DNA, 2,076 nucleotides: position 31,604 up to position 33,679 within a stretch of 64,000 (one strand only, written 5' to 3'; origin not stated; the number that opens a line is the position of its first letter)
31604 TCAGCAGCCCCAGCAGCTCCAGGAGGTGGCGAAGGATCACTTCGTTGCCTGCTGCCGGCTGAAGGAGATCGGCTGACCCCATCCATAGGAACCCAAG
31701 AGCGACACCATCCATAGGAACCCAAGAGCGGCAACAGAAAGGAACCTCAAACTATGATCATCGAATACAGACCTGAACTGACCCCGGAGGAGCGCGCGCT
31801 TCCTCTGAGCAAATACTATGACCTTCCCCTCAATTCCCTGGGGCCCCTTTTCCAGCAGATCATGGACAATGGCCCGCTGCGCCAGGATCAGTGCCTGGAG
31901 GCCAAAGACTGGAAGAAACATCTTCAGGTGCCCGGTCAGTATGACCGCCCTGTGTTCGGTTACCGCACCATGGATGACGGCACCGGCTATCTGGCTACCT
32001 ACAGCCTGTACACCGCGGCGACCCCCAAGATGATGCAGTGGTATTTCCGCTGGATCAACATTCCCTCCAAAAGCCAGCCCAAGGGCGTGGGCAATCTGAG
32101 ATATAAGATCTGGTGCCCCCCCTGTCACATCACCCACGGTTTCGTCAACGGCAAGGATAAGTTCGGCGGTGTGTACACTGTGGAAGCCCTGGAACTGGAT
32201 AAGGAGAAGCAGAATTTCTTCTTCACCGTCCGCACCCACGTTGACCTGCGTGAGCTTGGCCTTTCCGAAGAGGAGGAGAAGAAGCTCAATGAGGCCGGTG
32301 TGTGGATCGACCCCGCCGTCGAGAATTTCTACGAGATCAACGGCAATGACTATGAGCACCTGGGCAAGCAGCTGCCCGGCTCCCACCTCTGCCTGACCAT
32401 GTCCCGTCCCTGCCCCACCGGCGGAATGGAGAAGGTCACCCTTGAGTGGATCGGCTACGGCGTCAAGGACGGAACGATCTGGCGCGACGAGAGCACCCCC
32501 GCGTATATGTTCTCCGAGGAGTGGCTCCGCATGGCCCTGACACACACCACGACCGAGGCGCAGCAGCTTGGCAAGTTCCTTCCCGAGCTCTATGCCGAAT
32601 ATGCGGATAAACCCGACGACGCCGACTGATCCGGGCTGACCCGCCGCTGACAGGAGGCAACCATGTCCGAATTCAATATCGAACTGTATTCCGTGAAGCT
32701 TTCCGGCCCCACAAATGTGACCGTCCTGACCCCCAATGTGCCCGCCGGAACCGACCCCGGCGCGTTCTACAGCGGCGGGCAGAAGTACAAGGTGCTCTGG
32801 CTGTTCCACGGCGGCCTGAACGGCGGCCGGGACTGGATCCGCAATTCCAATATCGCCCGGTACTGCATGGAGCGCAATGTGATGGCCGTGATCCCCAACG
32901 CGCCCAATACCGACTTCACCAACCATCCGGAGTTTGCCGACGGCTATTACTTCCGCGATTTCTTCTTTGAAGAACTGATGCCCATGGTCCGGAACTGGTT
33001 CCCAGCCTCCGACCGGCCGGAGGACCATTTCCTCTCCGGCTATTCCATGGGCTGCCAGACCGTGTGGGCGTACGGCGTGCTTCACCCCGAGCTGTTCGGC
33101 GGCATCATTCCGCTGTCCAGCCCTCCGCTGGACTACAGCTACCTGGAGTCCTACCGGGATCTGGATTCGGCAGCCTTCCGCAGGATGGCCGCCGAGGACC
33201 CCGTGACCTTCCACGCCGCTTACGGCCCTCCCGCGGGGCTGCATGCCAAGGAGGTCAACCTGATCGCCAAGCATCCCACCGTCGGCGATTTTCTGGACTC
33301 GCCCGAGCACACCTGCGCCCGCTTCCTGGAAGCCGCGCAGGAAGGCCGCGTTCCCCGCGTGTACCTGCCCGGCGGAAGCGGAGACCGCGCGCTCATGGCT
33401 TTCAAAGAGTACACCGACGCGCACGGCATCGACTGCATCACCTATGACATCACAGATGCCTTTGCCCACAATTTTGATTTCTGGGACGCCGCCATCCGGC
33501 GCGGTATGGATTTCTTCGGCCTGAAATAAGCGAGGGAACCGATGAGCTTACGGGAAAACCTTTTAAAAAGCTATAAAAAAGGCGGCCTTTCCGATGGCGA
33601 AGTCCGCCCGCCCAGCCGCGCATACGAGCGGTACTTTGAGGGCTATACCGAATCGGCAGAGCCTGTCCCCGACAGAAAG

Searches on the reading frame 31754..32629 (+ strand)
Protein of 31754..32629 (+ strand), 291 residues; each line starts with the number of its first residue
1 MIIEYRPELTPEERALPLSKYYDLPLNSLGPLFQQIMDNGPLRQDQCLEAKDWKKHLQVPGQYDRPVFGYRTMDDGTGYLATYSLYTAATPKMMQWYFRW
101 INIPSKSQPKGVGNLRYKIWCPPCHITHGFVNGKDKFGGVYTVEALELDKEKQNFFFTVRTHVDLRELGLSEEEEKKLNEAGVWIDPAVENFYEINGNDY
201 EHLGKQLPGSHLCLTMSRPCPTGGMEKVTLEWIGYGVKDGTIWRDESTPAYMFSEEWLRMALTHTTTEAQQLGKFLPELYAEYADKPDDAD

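Call 42: search_protein_families(library=pfam, proteins=[window:31754-32629:+], max_evalue=0.00001)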
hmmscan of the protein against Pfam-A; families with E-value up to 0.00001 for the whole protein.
window:31754-32629:+ (291 aa): 1 family
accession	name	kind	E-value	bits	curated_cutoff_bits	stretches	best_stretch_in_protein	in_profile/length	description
PF18089.7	DAPG_hydrolase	-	1.1e-15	58.3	22.7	1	56-130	10-73/223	DAPG hydrolase PhiG domain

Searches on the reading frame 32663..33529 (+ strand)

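Call 42: search_protein_families(library=pfam, proteins=[window:32663-33529:+], max_evalue=0.00001)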
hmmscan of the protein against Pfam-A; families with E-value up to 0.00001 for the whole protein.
window:32663-33529:+ (288 aa): 1 family
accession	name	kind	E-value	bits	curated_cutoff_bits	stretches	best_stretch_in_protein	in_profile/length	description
PF00756.26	Esterase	-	7.4e-09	36.2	22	1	36-243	18-196/251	Putative esterase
